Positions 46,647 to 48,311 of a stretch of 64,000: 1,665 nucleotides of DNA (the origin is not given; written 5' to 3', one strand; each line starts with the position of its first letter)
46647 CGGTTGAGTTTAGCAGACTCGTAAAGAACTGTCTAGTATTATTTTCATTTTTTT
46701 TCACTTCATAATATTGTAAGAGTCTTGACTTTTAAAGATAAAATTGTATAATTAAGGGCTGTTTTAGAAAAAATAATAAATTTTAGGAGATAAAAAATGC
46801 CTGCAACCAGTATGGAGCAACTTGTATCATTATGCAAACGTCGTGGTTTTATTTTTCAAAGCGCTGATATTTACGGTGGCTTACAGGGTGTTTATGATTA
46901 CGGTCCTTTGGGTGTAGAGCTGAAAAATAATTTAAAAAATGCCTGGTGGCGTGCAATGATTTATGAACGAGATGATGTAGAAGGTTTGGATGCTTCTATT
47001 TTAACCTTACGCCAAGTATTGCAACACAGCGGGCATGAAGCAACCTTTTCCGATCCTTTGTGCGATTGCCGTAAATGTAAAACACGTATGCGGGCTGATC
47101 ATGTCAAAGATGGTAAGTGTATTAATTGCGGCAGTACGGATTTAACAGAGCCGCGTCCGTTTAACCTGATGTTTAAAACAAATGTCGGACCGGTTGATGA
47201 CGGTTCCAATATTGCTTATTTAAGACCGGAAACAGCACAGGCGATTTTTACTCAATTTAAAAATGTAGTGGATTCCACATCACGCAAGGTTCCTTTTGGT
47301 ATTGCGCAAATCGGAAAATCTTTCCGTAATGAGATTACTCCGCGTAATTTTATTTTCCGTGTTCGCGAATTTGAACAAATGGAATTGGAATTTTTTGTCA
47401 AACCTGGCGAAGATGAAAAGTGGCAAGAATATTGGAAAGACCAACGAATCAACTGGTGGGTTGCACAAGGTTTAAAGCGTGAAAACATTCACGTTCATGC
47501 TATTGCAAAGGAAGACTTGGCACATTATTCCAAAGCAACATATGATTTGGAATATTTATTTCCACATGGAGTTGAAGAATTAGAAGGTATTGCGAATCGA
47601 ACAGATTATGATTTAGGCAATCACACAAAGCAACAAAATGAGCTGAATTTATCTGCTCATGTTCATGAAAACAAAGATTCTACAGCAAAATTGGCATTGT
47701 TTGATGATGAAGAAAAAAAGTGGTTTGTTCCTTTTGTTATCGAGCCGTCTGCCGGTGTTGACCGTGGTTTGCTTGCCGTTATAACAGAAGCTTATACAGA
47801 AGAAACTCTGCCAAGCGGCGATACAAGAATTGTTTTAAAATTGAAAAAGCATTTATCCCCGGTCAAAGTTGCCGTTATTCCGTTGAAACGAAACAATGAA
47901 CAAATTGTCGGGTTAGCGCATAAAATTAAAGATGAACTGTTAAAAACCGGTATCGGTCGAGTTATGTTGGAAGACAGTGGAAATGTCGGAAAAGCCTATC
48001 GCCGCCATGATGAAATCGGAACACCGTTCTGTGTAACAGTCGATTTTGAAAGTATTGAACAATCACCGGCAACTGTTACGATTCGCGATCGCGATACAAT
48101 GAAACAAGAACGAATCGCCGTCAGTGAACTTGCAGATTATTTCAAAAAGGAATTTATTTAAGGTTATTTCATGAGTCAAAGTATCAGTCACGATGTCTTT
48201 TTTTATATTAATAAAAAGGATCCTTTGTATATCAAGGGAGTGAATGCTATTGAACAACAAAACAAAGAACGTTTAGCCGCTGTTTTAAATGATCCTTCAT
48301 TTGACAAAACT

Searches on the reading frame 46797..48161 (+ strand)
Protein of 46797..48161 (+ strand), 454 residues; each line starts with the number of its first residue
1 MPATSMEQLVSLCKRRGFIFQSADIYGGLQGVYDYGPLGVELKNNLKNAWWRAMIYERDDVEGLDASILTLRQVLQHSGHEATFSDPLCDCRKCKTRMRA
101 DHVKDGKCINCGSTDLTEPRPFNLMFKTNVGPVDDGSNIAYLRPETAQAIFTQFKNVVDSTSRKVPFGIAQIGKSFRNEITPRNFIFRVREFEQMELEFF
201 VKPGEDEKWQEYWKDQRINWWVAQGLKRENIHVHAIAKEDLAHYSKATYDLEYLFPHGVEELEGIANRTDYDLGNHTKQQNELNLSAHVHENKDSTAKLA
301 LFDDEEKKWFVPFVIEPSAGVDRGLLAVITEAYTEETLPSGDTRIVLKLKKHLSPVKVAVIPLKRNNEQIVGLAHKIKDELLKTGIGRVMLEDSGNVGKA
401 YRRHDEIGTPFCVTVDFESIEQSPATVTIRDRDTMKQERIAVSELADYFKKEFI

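Call 23: find_encoding_contigs(protein=window:46797-48161:+, flank=10000, max_places=10)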
Protein window:46797-48161:+ (454 aa): 5 contigs read that carry it; 3 places shown.
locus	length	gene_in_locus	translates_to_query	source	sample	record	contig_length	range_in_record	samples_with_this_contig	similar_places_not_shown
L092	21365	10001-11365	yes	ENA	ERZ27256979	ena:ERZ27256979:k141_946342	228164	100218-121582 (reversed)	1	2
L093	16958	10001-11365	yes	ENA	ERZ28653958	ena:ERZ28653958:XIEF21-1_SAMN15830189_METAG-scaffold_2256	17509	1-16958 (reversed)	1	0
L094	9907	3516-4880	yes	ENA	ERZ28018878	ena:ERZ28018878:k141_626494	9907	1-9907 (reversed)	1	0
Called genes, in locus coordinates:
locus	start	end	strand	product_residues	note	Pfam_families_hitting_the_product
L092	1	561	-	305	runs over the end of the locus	PF02811:PHP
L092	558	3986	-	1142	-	PF17757:UvrB_inter, PF02559:CarD_TRCF_RID, PF00270:DEAD, PF04851:ResIII, PF00271:Helicase_C, PF03461:TRCF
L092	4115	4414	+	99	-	PF00829:Ribosomal_L21p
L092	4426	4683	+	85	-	PF01016:Ribosomal_L27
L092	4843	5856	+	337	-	PF01018:GTP1_OBG, PF00009:GTP_EFTU (faint), PF01926:MMR_HSR1, PF02421:FeoB_N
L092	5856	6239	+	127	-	PF02410:RsfS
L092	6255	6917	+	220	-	PF00692:dUTPase (weak)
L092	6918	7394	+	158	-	PF06347:SH3_4, PF08239:SH3_3 (faint)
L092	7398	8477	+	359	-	-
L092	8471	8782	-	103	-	-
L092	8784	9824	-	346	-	PF08238:Sel1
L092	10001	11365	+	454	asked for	PF00587:tRNA-synt_2b, PF03129:HGTP_anticodon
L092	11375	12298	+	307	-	-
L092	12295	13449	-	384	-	-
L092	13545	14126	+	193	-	PF18306:LDcluster4, PF03641:Lysine_decarbox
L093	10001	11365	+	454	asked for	PF00587:tRNA-synt_2b, PF03129:HGTP_anticodon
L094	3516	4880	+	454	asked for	PF00587:tRNA-synt_2b, PF03129:HGTP_anticodon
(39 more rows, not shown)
